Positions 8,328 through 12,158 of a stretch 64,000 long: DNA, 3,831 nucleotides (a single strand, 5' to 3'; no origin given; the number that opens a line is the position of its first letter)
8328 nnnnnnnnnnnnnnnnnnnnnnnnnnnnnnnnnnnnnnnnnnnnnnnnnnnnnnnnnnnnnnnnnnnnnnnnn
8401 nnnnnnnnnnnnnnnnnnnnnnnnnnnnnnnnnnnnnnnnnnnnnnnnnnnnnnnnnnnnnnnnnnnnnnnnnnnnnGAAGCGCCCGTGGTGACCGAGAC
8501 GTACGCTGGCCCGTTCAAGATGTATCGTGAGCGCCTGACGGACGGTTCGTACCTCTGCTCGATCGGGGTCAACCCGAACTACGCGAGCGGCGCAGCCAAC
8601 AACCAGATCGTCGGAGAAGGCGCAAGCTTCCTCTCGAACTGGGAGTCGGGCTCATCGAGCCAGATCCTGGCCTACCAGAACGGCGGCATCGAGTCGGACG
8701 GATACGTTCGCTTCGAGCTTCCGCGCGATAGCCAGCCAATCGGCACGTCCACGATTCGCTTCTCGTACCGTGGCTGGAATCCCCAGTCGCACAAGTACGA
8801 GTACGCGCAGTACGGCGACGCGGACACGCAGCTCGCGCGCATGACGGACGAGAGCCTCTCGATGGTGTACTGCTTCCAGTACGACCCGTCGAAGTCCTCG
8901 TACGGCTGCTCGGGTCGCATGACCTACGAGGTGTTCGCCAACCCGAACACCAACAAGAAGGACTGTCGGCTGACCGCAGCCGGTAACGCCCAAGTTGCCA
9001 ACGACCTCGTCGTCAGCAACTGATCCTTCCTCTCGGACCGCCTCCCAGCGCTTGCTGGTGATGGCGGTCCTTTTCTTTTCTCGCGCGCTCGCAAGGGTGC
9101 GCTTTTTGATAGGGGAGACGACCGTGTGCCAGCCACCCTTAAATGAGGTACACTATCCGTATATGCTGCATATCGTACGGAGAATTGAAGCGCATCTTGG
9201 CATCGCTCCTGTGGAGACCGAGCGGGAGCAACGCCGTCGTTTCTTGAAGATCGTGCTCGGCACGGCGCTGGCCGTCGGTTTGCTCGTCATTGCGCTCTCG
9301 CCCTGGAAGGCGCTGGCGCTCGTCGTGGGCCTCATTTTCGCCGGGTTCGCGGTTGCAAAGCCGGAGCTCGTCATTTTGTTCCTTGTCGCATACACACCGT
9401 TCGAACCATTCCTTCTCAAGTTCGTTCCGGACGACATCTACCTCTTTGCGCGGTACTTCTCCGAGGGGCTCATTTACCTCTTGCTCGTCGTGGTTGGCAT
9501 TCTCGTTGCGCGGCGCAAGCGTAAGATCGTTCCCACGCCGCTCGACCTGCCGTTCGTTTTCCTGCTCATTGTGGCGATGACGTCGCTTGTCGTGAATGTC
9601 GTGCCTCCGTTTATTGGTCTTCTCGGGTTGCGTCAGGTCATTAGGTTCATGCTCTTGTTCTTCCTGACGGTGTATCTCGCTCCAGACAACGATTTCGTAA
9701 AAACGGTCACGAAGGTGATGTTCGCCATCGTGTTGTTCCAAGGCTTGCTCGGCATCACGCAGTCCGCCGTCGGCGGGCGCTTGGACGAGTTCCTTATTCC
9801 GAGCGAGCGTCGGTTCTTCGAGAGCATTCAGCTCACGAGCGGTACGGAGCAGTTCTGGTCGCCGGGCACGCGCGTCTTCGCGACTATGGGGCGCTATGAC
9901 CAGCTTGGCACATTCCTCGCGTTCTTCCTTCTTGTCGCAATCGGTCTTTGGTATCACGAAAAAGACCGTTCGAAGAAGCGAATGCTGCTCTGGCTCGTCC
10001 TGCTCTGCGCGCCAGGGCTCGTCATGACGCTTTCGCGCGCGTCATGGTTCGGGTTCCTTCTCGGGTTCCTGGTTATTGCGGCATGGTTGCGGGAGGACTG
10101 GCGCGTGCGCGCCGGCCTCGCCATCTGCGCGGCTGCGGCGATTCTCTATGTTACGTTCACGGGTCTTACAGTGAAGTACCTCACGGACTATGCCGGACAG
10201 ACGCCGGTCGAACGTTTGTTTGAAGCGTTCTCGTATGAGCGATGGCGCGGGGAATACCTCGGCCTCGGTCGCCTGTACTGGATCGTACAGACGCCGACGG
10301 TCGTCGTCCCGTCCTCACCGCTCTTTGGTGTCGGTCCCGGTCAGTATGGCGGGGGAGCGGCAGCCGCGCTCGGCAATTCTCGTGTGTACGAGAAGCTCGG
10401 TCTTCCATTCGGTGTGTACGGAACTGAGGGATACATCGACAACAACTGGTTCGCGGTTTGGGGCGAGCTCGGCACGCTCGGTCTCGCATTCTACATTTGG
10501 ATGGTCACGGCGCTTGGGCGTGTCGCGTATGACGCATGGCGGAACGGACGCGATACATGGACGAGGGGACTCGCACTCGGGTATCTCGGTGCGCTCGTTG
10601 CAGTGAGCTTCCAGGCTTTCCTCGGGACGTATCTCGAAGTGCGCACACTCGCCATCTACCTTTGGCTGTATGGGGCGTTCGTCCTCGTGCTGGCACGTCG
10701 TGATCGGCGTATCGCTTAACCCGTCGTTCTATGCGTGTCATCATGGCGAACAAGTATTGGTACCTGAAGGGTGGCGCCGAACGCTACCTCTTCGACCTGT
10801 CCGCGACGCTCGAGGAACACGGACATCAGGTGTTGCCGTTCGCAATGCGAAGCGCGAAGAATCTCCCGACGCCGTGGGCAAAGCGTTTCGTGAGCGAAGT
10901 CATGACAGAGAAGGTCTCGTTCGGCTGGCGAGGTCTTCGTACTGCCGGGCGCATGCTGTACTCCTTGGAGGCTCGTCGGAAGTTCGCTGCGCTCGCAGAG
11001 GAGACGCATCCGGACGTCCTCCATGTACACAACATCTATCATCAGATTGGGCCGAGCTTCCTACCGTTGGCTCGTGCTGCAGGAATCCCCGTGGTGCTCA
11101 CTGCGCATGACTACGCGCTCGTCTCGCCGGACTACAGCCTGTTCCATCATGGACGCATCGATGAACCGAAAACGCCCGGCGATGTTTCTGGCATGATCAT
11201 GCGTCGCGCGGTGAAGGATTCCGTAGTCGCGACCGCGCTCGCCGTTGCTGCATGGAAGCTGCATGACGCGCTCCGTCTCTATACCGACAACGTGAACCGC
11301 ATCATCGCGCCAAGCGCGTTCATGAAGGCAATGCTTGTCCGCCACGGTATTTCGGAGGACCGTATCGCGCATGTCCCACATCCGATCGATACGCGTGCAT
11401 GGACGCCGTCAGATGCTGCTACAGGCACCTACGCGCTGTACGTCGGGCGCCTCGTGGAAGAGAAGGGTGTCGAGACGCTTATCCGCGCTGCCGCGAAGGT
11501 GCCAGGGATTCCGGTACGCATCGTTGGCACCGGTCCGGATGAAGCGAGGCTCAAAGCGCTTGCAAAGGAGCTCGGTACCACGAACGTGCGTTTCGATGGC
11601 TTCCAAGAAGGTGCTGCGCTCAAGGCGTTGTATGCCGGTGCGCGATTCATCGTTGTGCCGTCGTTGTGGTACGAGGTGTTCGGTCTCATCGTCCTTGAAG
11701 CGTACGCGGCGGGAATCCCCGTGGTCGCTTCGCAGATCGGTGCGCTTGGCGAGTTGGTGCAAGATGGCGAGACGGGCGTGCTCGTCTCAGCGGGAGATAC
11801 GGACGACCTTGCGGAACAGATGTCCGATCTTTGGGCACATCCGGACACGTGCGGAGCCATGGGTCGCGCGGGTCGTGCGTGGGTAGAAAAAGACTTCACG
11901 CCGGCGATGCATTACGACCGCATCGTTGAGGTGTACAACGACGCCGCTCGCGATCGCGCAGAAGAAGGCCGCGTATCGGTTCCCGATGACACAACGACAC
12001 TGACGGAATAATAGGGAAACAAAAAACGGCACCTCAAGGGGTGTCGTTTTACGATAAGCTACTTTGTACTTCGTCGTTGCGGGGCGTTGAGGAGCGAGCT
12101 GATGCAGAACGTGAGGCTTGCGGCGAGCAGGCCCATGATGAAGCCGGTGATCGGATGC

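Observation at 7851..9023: Bacterial collagen-like lipoprotein with three Cys-rich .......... repeats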

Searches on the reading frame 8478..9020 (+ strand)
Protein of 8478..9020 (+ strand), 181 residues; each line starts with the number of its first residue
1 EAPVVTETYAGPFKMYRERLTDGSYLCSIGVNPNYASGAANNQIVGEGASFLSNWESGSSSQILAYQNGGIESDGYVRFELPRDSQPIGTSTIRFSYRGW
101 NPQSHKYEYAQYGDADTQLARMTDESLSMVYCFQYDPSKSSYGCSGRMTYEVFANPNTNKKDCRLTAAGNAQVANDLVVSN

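Call 13: find_homologous_proteins(query=window:8478-9020:+, max_evalue=0.01)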
Query window:8478-9020:+: 66 candidates shared short words with the query, none scored E <= 0.01.

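Call 23: search_protein_representatives(protein=window:8478-9020:+)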
Query: 181 residues. Proteins with E-value up to 0.001 (for the whole library): 2; up to 1e-10: 1; up to 1e-30: 1. The best 2 are listed.
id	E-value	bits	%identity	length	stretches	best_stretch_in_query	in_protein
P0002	4.6e-79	280.9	72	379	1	2-176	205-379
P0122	2.4e-04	37.6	33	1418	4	54-117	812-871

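Call 28: find_related_loci(query=window:8478-9020:+, collection=genome_contigs, flank=10000)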
Query window:8478-9020:+ (181 aa) in genome_contigs; peptide patterns used: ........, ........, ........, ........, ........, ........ (x = any residue, [..] = any of these).
63 stretches matched a pattern, but none encodes a relative of the query by tblastn (E <= 1e-3).

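Call 32: find_related_loci(query=A3, collection=metagenome_contigs, flank=10000)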
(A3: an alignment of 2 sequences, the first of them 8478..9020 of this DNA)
Query A3 (181 aa) in metagenome_contigs; peptide patterns used: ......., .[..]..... (x = any residue, [..] = any of these).
321 stretches matched a pattern, but none encodes a relative of the query by tblastn (E <= 1e-3).

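Call 40: search_protein_families(library=pfam, proteins=[P0122, window:8478-9020:+], max_evalue=10)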
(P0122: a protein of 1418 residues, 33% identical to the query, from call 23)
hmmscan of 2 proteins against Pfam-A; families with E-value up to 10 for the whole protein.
P0122 (1418 aa): 5 families
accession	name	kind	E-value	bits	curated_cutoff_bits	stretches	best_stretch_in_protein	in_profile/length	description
PF17957.7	Big_7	-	0.00019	22.4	24.1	0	1300-1341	5-43/70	Bacterial Ig domain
PF21190.3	Bbp16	-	0.00068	20.4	27.1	0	1086-1115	76-104/115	Bbp16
PF02900.23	LigB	-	0.079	12.5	26.3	1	305-333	146-176/269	Catalytic LigB subunit of aromatic ring-opening dioxygenase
PF11528.13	DUF3224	-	0.16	12.2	25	0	818-852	26-60/126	Protein of unknown function (DUF3224)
PF25754.1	Gp11_C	-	0.28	12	27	0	1063-1087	21-45/78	Phage Mu Gp11 C-terminal domain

window:8478-9020:+ (181 aa): 0 families

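Call 41: search_solved_structures(query=A3, max_evalue=10)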
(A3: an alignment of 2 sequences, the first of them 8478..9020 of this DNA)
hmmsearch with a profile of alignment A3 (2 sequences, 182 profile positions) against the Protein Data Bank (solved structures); distinct sequences matched with E-value up to 10: 40.
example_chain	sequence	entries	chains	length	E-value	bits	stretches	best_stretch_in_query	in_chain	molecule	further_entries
6o3k_L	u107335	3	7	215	0.029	17.4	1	116-152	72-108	PGZL1.H4K3 light chain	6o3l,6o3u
6o3d_L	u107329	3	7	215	0.036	17.1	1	116-152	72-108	PGZL1 FAB LIGHT CHAIN | PGZL1 light chain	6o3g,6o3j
5k9j_L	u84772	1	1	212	0.042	16.9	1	119-152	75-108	56.a.09 light chain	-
5k9k_B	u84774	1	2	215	0.043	16.9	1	119-152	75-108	56.a.09 Light chain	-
7xj8_J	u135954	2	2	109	0.061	16.4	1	116-150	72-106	58G6 light chain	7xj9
6o41_L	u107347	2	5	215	0.083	15.9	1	117-152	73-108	germline PGZL1_gVmDmJ light chain | PGZL1_gVmDmJ light chain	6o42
8iml_3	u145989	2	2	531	0.094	15.8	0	92-176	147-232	CpcJ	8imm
1nqb_A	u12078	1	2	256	0.11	15.6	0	115-152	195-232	SINGLE-CHAIN ANTIBODY FRAGMENT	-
4cau_D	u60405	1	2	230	0.11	15.6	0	117-150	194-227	FAB 14C10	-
1u6a_L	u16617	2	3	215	0.11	15.6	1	117-152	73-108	F105 LIGHT CHAIN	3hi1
7xj6_J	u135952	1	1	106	0.12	15.4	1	116-149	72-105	58G6 light chain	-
7rr0_C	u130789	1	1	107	0.15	15.1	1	116-150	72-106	PDI 222 Fab Light Chain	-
7e3l_L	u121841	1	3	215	0.19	14.7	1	117-152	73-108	58G6 light chain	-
4qxg_L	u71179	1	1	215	0.2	14.7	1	118-152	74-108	Fab, light chain, IgG1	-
4m62_L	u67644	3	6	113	0.22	14.6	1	116-151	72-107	GEP2 FV light chain | GEP1 Fv light chain | GEP7 Fv light chain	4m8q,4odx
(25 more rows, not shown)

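Call 52: predict_structure(alignment_id=A4)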
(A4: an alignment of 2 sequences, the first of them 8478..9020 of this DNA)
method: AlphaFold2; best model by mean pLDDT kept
length: 181 residues; sequences in the alignment: 2
mean_pLDDT: 48.5   pTM: 0.44
mean pLDDT of the five models: 48.5, 41.2, 36.9, 36.8, 36.6
residues with pLDDT >= 90: 0; 70-90: 18; 50-70: 64; < 50: 99
segments of 3 or more residues with pLDDT < 50: 1-11, 33-77, 108-119, 121-129, 134-137, 139-141, 169-181
pLDDT, mean of each block of 10 residues (from residue 1): 37 60 65 41 30 31 31 44 60 56 50 46 45 50 60 77 61 31 27
secondary structure, 60 per line:
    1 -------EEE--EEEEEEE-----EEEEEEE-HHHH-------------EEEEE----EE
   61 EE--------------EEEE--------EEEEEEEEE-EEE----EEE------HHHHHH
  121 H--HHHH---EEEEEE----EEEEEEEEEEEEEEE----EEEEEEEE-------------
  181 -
elements in order: E8-10 E13-19 E25-31 H33-36 E50-54 E59-62 E77-80 E89-97 E99-101 E106-108 H115-121 H124-127 E131-136 E141-155 E160-167

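Call 58: fold_search(model_id=the predicted structure, library=pdb)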
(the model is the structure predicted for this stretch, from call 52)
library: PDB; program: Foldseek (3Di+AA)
matches with E <= 10: 208; with E <= 0.001: 0
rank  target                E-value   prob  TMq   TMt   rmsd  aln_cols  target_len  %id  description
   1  4lq8_A                1.6e-01  0.09  0.16  0.11  13.5       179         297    9  Rickettsia rickettsii cell surface antigen 4 (sca4) head domain (residues 21-360) (released 2013-08-28)
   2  3i6w_C                2.6e-01  0.06  0.16  0.09  19.9       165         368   13  Structure and Activation Mechanism of the CHK2 DNA-Damage Checkpoint Kinase (released 2009-11-10)
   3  3i6w_A                3.7e-01  0.06  0.16  0.09  20.2       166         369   13  Structure and Activation Mechanism of the CHK2 DNA-Damage Checkpoint Kinase (released 2009-11-10)
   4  4lq8_B                7.7e-01  0.04  0.15  0.11  13.6       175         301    9  Rickettsia rickettsii cell surface antigen 4 (sca4) head domain (residues 21-360) (released 2013-08-28)
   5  3i6u_B                8.2e-01  0.03  0.15  0.09  20.8       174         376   12  Structure and Activation Mechanism of the CHK2 DNA-Damage Checkpoint Kinase (released 2009-11-10)
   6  3i6u_A                8.2e-01  0.03  0.14  0.08  20.2       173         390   11  Structure and Activation Mechanism of the CHK2 DNA-Damage Checkpoint Kinase (released 2009-11-10)
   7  3i6w_B                9.1e-01  0.03  0.16  0.09  20.4       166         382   13  Structure and Activation Mechanism of the CHK2 DNA-Damage Checkpoint Kinase (released 2009-11-10)
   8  1bqe                  1.2e+00  0.04  0.14  0.09  13.7       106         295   14  FERREDOXIN:NADP+ REDUCTASE MUTANT WITH THR 155 REPLACED BY GLY (T155G) (released 2002-02-27)
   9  2x3u                  1.2e+00  0.04  0.14  0.10  13.9       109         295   14  Ferredoxin-NADP reductase mutant with Tyr 303 replaced by Phe (Y303F) (released 2010-05-26)
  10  2bsa                  1.3e+00  0.04  0.14  0.10  13.7       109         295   14  Ferredoxin-Nadp Reductase (Mutation: Y 303 S) complexed with NADP (released 2005-10-19)
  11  3zbu                  1.4e+00  0.03  0.14  0.10  13.9       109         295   14  Ferredoxin-NADP Reductase Mutant with SER 80 Replaced by ALA (S80A) (released 2013-11-20)
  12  1b2r                  1.4e+00  0.03  0.14  0.10  13.9       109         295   14  FERREDOXIN-NADP+ REDUCTASE (MUTATION: E 301 A) (released 1999-12-15)
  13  1qgy                  1.4e+00  0.03  0.14  0.10  13.9       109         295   14  Ferredoxin:NADP+ reductase mutant with Lys 75 replaced by Glu (K75E) (released 2004-03-09)
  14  1w35                  1.4e+00  0.03  0.14  0.10  13.7       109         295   14  FERREDOXIN-NADP+ REDUCTASE (MUTATION: Y 303 W) (released 2005-07-26)
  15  2bmw                  1.4e+00  0.03  0.14  0.10  13.9       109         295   14  Ferredoxin: NADP+ Reductase Mutant With Thr 155 Replaced By Gly, Ala 160 Replaced By Thr, Leu 263 Replaced By Pro, Arg 2 (released 2006-06-22)
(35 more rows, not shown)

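Call 77: find_related_loci(query=A3, collection=viral_contigs, flank=3000)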
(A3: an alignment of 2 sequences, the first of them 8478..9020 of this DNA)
Query A3 (181 aa) in viral_contigs; peptide patterns used: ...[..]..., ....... (x = any residue, [..] = any of these).
40 stretches matched a pattern, but none encodes a relative of the query by tblastn (E <= 1e-3).

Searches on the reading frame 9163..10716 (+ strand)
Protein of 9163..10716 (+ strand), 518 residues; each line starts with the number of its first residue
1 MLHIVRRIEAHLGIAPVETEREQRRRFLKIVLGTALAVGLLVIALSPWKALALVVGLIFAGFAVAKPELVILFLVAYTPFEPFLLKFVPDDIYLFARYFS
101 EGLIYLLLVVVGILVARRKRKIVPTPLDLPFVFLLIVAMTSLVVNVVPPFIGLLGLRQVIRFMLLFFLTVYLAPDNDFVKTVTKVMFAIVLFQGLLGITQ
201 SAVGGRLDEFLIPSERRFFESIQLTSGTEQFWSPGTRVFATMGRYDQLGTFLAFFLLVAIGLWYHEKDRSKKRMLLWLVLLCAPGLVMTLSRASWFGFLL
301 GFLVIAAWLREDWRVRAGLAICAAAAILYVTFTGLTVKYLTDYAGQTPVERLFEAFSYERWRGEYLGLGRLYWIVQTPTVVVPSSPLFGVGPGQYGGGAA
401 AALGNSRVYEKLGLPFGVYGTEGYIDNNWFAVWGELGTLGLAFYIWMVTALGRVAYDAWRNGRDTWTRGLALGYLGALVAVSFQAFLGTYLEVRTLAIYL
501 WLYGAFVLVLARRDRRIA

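Call 11: search_protein_families(library=pfam, proteins=[window:9163-10716:+], max_evalue=0.001)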
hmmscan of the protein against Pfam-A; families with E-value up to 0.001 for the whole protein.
window:9163-10716:+ (518 aa): 1 family
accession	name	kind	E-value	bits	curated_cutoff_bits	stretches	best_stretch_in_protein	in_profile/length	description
PF04932.20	Wzy_C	-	3.8e-09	36.9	31.7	1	278-445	2-149/149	O-Antigen ligase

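Call 82: search_protein_families(library=ncbifam, proteins=[window:9163-10716:+], max_evalue=0.01)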
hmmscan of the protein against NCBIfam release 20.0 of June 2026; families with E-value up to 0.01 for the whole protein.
window:9163-10716:+ (518 aa): 2 families
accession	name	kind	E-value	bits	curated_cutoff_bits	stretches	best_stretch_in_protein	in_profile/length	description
NF038300.1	EPS_HpsL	equivalog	4e-05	22.4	640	1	431-515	445-528/534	hormogonium polysaccharide biosynthesis protein HpsL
NF051875.1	glycan_WsfD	subfamily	0.00056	18.8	80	1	249-333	153-237/452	glycan biosynthesis hexose transferase WsfD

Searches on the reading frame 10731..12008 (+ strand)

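Call 11: search_protein_families(library=pfam, proteins=[window:10731-12008:+], max_evalue=0.001)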
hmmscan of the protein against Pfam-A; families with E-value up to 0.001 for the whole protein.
window:10731-12008:+ (426 aa): 6 families
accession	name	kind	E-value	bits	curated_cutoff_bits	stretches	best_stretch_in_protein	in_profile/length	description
PF00534.26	Glycos_transf_1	-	9.8e-37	126.6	26.4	1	233-384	16-172/172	Glycosyl transferases group 1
PF13692.12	Glyco_trans_1_4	-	3.9e-32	111.9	27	1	235-369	4-141/142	Glycosyl transferases group 1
PF13439.12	Glyco_transf_4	-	2.8e-21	76.7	28.5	1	14-221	2-168/170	Glycosyltransferase Family 4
PF13579.12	Glyco_trans_4_4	-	6.3e-15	56.3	29.7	1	14-216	1-156/158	Glycosyl transferase 4-like domain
PF13524.12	Glyco_trans_1_2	-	4.6e-12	46.5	25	1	249-398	4-142/144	Glycosyl transferase-like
PF20706.3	GT4-conflict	-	2.3e-09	37.2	26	1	229-346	194-323/385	Family 4 Glycosyltransferase in conflict systems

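Call 82: search_protein_families(library=ncbifam, proteins=[window:10731-12008:+], max_evalue=0.01)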
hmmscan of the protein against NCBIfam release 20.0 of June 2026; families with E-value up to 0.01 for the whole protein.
window:10731-12008:+ (426 aa): 45 families (the best 25 are shown)
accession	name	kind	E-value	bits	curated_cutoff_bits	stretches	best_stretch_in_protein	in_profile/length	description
TIGR03449.1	mycothiol_MshA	equivalog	3.6e-27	95.3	462.5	1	190-406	167-404/406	D-inositol-3-phosphate glycosyltransferase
TIGR02149.1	glgA_Coryne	subfamily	1.4e-26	93.6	302.4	1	66-404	58-389/391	glycogen synthase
TIGR04063.1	stp3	hypoth_equivalog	2.3e-23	82.7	442.05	1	82-404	81-394/397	TIGR04063 family PEP-CTERM/XrtA system glycosyltransferase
TIGR03088.1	stp2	hypoth_equivalog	3.1e-23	82.4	409.05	1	181-403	130-371/374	TIGR03088 family PEP-CTERM/XrtA system glycosyltransferase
NF041876.1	EPS_EpsE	equivalog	6.8e-23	81.5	400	1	222-390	204-381/389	exopolysaccharide biosynthesis GT4 family glycosyltransferase EpsE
TIGR03999.1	thiol_BshA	equivalog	9.9e-22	77.4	273.7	1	264-404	234-372/375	N-acetyl-alpha-D-glucosaminyl L-malate synthase BshA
NF053787.1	GlcN_PG_synth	equivalog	1.3e-21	76.9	480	1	182-404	139-358/361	N-acetylglucosaminyl phosphatidylglycerol synthase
NF041010.1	glycosy_Agl16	equivalog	2.3e-16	59.6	575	1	182-368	128-316/352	glycosylation protein Agl16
NF007396.0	PRK09922.1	equivalog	3e-16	59.3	385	1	193-367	141-323/361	lipopolysaccharide 1,6-galactosyltransferase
TIGR04047.1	MSMEG_0565_glyc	hypoth_equivalog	3.8e-16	59.1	259.85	1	193-386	154-356/373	MSMEG_0565 family glycosyltransferase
NF038011.1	PelF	equivalog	2.2e-14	53.4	100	1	185-402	255-489/489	GT4 family glycosyltransferase PelF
NF047684.1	TeichurnBiosyTuaC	equivalog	6.1e-14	51.7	550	1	235-398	222-382/391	teichuronic acid biosynthesis protein TuaC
TIGR02095.1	glgA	subfamily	1e-13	50.8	328.45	1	235-367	297-438/477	glycogen/starch synthase, ADP-glucose type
TIGR04005.1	wcaL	equivalog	1.1e-12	47.5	537.6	1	233-392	223-393/406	colanic acid biosynthesis glycosyltransferase WcaL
NF001901.0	PRK00654.1-5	equivalog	1.4e-12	46.9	649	1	237-381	321-470/502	glycogen synthase GlgA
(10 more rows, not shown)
